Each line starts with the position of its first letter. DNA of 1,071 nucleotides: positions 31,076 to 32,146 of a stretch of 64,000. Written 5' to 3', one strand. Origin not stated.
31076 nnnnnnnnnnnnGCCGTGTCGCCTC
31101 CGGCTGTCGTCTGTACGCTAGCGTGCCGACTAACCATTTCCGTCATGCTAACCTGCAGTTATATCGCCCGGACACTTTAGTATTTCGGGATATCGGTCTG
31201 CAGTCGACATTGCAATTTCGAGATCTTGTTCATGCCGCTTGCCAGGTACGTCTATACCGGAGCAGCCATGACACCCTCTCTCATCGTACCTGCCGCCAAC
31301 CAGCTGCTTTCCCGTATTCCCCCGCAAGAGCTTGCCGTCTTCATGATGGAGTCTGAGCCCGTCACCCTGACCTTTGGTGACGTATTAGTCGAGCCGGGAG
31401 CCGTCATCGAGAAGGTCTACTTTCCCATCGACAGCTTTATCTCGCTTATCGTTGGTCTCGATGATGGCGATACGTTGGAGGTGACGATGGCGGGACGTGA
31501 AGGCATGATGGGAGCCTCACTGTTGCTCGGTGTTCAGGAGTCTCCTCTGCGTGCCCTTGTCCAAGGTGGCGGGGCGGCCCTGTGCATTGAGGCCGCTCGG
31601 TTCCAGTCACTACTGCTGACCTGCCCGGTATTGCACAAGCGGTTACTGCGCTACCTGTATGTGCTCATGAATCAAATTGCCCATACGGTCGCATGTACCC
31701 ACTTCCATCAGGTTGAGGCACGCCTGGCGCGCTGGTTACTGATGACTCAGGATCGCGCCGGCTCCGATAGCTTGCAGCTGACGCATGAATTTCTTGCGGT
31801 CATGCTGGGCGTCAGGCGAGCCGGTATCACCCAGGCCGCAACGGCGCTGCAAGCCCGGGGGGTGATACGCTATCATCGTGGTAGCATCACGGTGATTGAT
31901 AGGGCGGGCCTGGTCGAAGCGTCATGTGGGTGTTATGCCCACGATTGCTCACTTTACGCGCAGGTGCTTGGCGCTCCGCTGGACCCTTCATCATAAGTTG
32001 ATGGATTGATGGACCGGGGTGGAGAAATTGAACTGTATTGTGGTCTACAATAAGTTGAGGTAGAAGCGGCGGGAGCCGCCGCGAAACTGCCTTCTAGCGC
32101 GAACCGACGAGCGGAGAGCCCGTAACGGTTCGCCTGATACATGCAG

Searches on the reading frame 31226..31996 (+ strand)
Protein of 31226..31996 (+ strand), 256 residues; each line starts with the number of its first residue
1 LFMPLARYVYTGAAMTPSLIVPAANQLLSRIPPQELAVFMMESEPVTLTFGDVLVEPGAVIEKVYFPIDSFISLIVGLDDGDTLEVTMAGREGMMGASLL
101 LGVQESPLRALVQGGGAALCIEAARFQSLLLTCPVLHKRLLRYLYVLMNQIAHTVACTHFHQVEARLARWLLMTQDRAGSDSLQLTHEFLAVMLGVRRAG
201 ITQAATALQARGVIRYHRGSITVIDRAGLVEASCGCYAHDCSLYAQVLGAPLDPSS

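Call 78: search_protein_families(library=pfam, proteins=[window:31226-31996:+], max_evalue=0.001)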
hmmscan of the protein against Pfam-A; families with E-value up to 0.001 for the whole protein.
window:31226-31996:+ (256 aa): 1 family
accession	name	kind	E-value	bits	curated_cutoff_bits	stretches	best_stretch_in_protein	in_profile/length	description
PF13545.12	HTH_Crp_2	-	1.6e-14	54.1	27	1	165-231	1-69/70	Crp-like helix-turn-helix domain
